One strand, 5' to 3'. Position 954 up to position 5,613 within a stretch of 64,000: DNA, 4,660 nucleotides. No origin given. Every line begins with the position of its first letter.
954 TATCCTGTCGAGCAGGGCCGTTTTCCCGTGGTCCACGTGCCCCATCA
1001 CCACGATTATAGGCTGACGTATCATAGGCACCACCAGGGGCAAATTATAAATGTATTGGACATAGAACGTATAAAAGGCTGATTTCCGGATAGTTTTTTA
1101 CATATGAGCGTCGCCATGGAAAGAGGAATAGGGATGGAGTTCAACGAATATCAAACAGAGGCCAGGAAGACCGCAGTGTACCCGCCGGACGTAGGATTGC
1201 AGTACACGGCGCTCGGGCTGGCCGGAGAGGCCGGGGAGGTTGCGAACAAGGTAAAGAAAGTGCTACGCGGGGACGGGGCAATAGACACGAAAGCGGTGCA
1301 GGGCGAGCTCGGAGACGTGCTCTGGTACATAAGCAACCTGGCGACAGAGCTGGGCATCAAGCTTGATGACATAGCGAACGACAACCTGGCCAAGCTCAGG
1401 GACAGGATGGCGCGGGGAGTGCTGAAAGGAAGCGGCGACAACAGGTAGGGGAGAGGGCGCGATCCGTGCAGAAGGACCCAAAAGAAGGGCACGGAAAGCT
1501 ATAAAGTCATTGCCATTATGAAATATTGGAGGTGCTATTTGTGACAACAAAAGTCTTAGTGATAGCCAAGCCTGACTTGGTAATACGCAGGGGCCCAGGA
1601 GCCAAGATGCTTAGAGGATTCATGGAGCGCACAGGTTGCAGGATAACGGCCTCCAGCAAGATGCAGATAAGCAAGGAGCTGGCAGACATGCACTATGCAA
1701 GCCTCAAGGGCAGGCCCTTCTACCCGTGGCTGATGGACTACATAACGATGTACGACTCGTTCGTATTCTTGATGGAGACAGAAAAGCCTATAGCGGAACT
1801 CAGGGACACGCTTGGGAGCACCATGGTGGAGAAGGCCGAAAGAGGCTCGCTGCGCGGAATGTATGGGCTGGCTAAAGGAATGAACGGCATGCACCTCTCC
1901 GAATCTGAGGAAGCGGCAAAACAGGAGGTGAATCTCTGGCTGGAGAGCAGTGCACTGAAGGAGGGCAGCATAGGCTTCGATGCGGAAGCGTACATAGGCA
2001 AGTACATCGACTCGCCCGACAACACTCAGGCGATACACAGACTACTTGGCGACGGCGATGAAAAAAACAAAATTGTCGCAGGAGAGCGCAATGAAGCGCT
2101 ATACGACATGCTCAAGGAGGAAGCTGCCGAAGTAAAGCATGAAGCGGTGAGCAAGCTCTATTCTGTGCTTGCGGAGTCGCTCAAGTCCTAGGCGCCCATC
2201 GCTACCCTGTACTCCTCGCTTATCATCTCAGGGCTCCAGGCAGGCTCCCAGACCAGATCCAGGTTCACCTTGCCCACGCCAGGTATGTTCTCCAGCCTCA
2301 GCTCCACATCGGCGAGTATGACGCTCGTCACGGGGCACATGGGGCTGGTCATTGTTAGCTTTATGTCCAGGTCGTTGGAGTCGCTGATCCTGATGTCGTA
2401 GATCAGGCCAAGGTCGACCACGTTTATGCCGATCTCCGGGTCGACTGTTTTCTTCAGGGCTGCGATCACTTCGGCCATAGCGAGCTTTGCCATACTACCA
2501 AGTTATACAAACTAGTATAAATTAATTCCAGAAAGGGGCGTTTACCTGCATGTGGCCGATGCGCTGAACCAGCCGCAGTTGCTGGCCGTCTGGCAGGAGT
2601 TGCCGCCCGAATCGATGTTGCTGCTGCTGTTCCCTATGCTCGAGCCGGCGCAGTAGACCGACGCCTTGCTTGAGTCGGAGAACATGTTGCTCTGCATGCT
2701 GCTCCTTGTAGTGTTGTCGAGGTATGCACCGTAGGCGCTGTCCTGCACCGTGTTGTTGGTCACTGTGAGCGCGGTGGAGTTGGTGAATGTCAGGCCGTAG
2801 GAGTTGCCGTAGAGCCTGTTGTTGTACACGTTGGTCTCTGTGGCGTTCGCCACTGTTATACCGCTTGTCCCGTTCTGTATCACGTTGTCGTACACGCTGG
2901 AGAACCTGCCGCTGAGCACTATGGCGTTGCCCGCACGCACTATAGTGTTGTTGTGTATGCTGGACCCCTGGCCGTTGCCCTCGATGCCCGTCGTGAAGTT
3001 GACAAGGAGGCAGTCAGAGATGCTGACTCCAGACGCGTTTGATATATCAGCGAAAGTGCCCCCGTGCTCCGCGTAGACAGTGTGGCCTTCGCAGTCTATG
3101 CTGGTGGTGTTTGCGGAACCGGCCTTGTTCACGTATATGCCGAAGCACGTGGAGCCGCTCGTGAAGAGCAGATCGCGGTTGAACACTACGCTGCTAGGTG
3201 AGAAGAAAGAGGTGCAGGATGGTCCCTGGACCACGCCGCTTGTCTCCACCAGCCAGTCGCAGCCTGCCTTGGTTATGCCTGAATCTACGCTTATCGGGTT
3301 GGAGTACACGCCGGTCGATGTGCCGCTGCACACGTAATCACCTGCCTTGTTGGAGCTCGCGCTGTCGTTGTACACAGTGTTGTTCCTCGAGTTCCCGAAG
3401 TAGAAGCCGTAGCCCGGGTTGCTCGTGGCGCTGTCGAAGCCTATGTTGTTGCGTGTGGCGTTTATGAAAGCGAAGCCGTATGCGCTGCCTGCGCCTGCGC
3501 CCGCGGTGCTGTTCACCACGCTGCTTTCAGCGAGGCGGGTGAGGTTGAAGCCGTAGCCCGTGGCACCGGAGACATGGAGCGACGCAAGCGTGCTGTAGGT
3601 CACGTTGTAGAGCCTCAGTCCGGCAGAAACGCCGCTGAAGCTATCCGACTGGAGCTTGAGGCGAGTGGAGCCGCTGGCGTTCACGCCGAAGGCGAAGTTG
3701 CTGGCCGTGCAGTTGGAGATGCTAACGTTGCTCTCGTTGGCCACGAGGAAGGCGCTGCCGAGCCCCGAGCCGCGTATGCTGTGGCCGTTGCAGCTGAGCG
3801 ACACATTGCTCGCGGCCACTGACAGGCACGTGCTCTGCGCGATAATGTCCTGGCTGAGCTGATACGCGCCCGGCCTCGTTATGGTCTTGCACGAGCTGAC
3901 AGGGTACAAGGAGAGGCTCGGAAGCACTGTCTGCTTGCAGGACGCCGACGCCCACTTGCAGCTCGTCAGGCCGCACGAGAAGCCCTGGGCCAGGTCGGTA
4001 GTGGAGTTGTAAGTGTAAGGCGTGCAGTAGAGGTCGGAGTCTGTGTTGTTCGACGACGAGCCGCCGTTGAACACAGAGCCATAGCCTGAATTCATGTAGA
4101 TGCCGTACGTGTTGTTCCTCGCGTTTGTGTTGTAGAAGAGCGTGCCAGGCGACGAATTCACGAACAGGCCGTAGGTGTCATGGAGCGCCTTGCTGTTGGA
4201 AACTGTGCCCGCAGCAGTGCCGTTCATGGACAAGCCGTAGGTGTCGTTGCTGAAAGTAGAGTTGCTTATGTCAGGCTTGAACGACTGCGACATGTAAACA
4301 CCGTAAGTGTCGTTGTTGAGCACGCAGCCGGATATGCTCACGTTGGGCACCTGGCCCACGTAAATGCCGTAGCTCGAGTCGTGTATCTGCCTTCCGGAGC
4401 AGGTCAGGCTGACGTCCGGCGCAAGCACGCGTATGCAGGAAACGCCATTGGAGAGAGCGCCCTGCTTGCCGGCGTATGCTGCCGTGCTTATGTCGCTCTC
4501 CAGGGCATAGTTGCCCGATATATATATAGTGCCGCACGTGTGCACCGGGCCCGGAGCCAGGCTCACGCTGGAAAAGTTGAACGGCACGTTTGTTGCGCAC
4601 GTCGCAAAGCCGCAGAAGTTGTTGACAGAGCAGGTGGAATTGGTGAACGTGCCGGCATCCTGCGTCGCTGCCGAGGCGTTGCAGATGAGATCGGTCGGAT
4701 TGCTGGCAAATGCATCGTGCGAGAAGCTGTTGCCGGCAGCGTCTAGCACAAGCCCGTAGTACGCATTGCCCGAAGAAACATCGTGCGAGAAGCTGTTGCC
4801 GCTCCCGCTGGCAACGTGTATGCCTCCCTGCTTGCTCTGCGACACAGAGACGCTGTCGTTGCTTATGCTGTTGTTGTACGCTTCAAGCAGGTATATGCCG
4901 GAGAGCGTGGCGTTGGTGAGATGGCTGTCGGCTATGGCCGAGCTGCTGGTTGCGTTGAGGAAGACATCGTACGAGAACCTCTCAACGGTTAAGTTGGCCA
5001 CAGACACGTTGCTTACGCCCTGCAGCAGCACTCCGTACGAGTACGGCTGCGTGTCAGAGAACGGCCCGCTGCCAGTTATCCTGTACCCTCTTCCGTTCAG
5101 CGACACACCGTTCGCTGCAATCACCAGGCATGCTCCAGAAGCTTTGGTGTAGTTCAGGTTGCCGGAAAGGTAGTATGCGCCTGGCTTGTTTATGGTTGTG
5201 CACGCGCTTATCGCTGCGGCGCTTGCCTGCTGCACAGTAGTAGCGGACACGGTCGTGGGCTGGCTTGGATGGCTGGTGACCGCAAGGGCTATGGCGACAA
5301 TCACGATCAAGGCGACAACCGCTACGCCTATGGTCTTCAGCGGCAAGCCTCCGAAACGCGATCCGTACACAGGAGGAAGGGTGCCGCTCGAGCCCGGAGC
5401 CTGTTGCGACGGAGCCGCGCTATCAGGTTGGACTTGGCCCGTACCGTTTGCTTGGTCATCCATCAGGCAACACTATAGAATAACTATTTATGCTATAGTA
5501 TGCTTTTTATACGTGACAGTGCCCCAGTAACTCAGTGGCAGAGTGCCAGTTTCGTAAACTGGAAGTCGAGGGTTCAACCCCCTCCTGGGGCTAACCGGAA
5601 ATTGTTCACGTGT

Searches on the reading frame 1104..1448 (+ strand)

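Call 44: search_protein_families(library=pfam, proteins=[window:1104-1448:+], max_evalue=0.0001)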
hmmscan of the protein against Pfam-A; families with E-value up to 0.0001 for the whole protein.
window:1104-1448:+ (114 aa): 1 family
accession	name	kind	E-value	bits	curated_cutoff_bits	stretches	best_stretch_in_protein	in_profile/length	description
PF03819.22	MazG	-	2.8e-10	40.8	22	1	35-101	6-69/74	MazG nucleotide pyrophosphohydrolase domain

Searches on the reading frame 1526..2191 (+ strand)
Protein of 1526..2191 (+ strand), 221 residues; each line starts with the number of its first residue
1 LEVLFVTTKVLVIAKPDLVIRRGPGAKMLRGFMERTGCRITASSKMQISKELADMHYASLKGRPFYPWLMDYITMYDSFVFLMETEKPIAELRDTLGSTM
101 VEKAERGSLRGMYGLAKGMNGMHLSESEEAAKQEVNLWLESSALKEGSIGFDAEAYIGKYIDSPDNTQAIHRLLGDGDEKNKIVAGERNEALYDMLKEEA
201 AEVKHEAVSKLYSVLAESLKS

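Call 44: search_protein_families(library=pfam, proteins=[window:1526-2191:+], max_evalue=0.0001)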
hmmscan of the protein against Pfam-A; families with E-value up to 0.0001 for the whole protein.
window:1526-2191:+ (221 aa): 1 family
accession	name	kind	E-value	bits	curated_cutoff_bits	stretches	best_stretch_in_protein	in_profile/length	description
PF00334.24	NDK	-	4.9e-26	91.6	27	1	10-142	3-133/135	Nucleoside diphosphate kinase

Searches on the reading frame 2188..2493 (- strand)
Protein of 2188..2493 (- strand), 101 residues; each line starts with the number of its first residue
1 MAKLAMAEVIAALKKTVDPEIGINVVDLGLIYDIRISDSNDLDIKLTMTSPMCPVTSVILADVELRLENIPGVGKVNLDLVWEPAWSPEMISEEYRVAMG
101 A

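Call 44: search_protein_families(library=pfam, proteins=[window:2188-2493:-], max_evalue=0.0001)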
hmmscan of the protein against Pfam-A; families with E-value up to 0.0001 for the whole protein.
window:2188-2493:- (101 aa): 1 family
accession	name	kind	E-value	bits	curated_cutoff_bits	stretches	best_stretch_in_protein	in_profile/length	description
PF01883.24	FeS_assembly_P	-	1.2e-18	67.6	23.5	1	7-77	2-72/73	Iron-sulfur cluster assembly protein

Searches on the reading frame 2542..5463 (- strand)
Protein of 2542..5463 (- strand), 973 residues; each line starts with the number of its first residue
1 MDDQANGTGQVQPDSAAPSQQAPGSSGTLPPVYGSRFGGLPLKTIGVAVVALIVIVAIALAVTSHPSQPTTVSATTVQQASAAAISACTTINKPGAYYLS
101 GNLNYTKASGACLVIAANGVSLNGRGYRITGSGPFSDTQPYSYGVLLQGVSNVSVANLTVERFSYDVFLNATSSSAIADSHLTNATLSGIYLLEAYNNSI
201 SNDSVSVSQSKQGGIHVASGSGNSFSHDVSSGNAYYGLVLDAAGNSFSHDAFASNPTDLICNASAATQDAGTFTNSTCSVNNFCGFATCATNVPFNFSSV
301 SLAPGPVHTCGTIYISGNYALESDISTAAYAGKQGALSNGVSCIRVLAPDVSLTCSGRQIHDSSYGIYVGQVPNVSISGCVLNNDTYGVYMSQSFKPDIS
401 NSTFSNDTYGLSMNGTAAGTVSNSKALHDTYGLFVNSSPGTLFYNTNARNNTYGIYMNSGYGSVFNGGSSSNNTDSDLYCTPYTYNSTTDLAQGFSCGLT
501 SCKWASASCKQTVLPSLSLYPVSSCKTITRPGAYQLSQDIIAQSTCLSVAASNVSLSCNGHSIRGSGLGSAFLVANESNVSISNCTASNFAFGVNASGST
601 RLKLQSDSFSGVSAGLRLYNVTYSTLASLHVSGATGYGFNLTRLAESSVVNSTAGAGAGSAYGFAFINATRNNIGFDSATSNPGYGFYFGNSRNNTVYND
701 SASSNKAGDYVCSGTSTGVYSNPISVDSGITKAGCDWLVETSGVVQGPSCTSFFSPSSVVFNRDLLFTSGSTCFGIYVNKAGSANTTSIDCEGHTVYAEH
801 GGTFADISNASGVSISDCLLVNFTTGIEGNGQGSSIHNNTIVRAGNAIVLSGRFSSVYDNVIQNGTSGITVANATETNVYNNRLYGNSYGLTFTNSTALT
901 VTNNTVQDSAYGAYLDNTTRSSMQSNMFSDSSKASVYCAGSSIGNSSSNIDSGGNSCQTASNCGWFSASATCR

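Call 44: search_protein_families(library=pfam, proteins=[window:2542-5463:-], max_evalue=0.0001)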
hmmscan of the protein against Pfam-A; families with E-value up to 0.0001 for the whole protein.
window:2542-5463:- (973 aa): 2 families
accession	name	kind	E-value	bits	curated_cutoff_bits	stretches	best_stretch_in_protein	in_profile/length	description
PF13229.12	Beta_helix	-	1.1e-34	119.7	25.9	4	353-473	11-137/158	Right handed beta helix region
PF05048.19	NosD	-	4e-34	118.4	23.6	4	794-934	32-175/212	Periplasmic copper-binding protein (NosD)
